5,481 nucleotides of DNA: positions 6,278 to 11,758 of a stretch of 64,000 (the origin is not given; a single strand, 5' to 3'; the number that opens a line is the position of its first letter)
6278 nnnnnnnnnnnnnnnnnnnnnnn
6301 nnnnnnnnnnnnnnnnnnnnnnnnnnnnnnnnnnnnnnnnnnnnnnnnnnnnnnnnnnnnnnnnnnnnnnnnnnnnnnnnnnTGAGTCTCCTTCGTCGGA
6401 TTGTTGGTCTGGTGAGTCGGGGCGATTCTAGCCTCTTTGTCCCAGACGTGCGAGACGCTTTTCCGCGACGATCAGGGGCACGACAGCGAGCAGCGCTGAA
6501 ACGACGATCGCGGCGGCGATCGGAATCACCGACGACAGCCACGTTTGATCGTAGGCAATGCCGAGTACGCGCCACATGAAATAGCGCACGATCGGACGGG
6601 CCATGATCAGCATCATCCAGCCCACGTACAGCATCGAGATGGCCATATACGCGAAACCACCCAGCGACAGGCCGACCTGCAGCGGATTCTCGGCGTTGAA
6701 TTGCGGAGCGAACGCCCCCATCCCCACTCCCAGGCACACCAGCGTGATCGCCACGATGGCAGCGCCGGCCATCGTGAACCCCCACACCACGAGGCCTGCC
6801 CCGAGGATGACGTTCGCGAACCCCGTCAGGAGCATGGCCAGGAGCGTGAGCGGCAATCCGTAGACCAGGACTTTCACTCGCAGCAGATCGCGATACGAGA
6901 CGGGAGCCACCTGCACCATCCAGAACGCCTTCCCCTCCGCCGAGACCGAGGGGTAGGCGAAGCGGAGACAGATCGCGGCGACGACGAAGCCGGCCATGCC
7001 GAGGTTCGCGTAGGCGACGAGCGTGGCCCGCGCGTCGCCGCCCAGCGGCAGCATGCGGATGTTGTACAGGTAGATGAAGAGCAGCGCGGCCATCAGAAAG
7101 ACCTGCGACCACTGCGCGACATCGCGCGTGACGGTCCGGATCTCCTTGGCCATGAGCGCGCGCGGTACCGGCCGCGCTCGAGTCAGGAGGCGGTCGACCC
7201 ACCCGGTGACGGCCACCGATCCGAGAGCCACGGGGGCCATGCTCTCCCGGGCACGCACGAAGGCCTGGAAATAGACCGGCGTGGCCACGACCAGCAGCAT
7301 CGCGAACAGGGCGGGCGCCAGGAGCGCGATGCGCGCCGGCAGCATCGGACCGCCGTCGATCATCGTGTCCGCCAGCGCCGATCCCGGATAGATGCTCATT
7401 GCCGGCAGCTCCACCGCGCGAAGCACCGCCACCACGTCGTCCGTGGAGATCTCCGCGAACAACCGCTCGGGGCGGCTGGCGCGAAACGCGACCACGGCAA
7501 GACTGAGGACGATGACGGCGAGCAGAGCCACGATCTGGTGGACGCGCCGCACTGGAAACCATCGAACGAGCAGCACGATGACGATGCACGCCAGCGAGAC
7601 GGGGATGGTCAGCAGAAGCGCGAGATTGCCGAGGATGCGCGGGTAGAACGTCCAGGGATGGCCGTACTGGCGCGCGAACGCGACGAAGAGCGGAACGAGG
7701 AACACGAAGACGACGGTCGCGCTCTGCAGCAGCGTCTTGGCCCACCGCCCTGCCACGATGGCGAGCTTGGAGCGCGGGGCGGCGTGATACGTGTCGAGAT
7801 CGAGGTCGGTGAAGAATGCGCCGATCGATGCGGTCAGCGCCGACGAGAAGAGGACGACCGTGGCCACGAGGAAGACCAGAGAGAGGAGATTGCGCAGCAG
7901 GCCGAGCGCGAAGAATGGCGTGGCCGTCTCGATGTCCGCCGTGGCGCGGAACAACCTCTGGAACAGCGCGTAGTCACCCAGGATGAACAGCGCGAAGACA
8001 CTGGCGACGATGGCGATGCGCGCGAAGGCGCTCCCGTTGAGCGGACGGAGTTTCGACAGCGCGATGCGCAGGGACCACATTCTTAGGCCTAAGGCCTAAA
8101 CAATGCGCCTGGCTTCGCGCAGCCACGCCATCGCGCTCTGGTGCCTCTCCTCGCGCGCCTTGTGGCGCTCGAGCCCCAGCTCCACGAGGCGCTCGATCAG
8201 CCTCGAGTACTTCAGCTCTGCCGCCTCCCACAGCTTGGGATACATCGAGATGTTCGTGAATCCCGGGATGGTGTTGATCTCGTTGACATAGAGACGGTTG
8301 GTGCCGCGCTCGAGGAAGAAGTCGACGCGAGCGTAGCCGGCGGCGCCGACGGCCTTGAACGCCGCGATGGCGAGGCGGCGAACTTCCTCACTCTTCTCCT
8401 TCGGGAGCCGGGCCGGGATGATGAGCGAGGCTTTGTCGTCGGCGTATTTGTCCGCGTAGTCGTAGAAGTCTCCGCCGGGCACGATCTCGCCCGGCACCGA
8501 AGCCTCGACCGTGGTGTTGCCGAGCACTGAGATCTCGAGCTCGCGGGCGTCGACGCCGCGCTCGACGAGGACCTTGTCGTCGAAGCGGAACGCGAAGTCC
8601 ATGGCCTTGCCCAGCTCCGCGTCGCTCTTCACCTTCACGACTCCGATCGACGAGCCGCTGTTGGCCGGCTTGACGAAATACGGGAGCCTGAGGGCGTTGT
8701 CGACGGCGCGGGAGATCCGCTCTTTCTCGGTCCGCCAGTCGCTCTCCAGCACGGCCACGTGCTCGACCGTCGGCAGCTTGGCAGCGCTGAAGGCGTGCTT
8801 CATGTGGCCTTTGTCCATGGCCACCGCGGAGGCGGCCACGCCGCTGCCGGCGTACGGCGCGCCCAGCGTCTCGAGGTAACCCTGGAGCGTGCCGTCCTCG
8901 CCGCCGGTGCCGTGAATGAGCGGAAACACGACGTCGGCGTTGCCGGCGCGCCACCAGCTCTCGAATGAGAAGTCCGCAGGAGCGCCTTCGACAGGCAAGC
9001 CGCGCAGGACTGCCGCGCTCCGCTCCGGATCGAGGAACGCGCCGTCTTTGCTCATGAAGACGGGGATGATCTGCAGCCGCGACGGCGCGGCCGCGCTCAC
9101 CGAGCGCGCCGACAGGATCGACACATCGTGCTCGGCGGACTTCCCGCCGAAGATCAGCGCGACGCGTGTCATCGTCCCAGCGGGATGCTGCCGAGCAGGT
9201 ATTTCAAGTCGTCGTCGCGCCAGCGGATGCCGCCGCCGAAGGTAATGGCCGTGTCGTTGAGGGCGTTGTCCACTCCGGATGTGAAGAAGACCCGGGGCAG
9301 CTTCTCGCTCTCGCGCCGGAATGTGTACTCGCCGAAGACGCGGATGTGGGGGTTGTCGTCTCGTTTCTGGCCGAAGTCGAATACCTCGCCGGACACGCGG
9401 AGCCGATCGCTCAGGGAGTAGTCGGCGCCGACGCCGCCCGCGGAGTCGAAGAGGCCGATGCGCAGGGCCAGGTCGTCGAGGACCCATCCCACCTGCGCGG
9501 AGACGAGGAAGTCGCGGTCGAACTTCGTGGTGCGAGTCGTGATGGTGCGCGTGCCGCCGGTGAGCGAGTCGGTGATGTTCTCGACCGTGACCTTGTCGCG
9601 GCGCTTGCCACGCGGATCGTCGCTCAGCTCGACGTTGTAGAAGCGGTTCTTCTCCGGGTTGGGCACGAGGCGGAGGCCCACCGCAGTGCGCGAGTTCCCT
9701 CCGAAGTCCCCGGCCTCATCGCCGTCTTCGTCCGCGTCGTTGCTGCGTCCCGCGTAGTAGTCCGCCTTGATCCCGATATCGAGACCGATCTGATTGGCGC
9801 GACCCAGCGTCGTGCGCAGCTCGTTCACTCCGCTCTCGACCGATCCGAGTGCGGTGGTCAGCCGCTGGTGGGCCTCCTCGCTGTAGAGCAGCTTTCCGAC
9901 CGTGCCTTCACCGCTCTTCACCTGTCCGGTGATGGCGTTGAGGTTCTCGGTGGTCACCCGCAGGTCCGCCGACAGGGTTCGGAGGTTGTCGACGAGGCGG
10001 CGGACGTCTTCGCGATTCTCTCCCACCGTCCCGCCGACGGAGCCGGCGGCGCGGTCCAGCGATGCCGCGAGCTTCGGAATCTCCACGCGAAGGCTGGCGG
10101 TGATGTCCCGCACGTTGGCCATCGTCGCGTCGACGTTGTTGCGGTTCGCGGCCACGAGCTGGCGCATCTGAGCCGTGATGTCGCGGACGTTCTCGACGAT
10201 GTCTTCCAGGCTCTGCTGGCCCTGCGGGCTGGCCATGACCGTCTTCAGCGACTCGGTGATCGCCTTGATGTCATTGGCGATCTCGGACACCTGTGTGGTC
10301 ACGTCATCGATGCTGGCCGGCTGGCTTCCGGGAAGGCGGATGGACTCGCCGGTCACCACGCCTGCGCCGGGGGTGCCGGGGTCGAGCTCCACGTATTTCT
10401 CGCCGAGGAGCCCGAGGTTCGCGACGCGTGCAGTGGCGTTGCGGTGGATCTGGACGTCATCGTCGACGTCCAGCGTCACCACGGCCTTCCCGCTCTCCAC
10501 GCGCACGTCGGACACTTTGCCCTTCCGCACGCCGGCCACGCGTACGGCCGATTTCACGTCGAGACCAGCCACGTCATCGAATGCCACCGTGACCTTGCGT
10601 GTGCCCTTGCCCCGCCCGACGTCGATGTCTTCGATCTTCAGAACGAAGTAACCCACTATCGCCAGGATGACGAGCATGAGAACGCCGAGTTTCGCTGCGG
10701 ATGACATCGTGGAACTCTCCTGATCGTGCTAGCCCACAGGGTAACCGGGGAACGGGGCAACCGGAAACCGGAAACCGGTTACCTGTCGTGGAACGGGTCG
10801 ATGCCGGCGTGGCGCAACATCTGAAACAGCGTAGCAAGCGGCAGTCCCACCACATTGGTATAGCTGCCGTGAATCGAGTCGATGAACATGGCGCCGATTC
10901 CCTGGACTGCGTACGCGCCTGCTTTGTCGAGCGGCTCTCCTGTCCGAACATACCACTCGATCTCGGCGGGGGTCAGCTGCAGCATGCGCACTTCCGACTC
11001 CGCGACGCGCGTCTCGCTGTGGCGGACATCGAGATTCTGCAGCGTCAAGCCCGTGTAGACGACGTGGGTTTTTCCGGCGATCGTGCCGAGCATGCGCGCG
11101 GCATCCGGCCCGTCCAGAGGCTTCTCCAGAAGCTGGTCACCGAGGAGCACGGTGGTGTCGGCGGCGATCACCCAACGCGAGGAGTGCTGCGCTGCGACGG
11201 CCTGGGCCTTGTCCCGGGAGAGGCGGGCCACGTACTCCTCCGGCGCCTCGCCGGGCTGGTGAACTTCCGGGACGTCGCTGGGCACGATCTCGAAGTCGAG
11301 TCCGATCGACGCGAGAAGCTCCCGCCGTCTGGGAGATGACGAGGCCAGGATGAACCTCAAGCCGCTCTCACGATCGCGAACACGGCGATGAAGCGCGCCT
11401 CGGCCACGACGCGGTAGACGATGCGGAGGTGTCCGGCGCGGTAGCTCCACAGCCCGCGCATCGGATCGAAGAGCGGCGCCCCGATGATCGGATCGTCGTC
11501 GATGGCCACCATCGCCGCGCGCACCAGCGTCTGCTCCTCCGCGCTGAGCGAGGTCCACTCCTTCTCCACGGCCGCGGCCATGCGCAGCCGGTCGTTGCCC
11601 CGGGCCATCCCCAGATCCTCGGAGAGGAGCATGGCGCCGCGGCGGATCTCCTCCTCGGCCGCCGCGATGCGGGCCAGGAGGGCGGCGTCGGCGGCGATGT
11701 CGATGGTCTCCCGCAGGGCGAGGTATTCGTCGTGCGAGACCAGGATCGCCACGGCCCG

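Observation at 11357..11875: Antitoxin (Phd/YefM-like) and toxin (ParE/RelE-like) encoded as one continuous ORF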

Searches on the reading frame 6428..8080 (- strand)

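Call 36: search_protein_families(library=pfam, proteins=[window:6428-8080:-], max_evalue=0.01)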
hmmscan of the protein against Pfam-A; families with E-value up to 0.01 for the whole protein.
window:6428-8080:- (550 aa): 1 family
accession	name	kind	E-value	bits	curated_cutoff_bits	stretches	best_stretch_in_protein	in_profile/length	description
PF16949.11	ABC_tran_2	-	3.8e-67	227.8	25.7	1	18-545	6-539/542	Putative ATP-binding cassette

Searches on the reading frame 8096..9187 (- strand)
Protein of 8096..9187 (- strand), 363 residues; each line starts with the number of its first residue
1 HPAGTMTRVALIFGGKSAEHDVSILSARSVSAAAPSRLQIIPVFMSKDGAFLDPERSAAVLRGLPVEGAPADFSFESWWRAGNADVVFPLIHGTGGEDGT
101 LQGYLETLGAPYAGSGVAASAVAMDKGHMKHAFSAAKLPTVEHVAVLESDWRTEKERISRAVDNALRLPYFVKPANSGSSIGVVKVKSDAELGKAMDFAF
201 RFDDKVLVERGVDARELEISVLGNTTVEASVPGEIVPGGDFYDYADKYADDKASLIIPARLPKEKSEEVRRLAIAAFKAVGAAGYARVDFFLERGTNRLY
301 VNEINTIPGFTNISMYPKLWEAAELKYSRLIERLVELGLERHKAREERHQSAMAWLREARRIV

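Call 36: search_protein_families(library=pfam, proteins=[window:8096-9187:-], max_evalue=0.01)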
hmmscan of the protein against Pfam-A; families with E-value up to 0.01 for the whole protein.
window:8096-9187:- (363 aa): 6 families
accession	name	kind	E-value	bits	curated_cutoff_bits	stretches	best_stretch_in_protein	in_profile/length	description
PF07478.18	Dala_Dala_lig_C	-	9.2e-70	234.7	24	1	134-336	3-204/204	D-ala D-ala ligase C-terminus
PF01820.27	Dala_Dala_lig_N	-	2e-25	90.1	34.6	1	8-115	1-121/121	D-ala D-ala ligase N-terminus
PF02222.28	ATP-grasp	-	5.6e-09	36.3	27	1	153-305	17-160/179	ATP-grasp domain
PF02786.22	CPSase_L_D2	-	1.1e-06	28.8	19.8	1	125-306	1-178/211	Carbamoyl-phosphate synthase L chain, ATP binding domain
PF08443.16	RimK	-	0.0013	18.9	21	1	155-320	27-179/188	RimK-like ATP-grasp domain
PF02655.19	ATP-grasp_3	-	0.0018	18.8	23.2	0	161-305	30-154/160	ATP-grasp domain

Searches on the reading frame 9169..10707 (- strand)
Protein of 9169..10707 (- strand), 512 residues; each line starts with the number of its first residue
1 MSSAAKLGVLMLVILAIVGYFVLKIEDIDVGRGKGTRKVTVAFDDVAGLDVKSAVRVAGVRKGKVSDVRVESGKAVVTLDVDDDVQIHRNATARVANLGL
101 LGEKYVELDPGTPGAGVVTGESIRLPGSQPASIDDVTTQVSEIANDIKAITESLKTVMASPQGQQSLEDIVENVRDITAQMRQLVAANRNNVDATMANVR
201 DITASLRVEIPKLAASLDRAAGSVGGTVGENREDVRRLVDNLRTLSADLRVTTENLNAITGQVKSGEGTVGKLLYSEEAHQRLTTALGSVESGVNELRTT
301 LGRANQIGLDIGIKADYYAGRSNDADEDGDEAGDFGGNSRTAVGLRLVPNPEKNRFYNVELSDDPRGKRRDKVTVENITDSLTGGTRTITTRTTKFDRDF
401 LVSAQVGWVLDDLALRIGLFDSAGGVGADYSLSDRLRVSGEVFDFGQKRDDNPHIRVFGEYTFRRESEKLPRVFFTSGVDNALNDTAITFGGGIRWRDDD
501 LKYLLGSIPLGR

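Call 36: search_protein_families(library=pfam, proteins=[window:9169-10707:-], max_evalue=0.01)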
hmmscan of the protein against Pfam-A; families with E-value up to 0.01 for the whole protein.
window:9169-10707:- (512 aa): 8 families
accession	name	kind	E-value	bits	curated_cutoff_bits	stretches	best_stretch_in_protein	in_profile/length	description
PF02470.25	MlaD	-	3.4e-19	69.3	25.1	1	36-111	2-81/81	MlaD protein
PF07730.19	HisKA_3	-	6.9e-05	23.8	24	0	152-190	25-65/68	Histidine kinase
PF14257.11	DUF4349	-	0.00022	21.1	27.7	0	206-305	11-105/213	Domain of unknown function (DUF4349)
PF06009.19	Laminin_II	-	0.00034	21.1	33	0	132-186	53-107/138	Laminin Domain II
PF04513.17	Baculo_PEP_C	-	0.00065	20.2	38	0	131-200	30-98/140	Baculovirus polyhedron envelope protein, PEP, C terminus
PF11887.13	Mce4_CUP1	-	0.00069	19.7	32.6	0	195-276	62-142/222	Cholesterol uptake porter CUP1 of Mce4, putative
PF22905.2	Hydro_N_hd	-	0.0043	17.4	27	0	195-304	77-190/195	Hydrolase N-terminal helical domain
PF01442.23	Apolipoprotein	-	0.005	17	90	0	134-258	7-172/190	Apolipoprotein A1/A4/E domain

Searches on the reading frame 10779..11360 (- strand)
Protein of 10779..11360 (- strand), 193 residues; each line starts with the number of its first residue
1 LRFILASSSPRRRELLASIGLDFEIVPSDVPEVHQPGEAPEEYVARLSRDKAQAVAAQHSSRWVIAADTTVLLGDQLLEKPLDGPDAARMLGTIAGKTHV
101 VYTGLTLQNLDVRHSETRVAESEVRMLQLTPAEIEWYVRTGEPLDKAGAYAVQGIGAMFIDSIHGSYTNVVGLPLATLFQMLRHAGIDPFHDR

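Call 36: search_protein_families(library=pfam, proteins=[window:10779-11360:-], max_evalue=0.01)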
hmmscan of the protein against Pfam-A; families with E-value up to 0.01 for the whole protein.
window:10779-11360:- (193 aa): 1 family
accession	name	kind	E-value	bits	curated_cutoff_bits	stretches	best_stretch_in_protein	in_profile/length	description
PF02545.19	Maf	-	3.3e-62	209.9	27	1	2-184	1-186/187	Maf-like protein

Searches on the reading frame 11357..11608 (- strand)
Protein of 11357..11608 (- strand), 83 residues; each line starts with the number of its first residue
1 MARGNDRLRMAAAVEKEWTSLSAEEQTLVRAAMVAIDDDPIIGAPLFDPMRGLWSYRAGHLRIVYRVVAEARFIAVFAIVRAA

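Call 36: search_protein_families(library=pfam, proteins=[window:11357-11608:-], max_evalue=0.01)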
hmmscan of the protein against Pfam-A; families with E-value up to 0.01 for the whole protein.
window:11357-11608:- (83 aa): 1 family
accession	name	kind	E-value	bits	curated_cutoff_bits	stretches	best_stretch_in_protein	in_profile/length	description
PF05016.21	ParE_toxin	-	7.7e-05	23.6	23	1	28-81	31-84/89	ParE toxin of type II toxin-antitoxin system, parDE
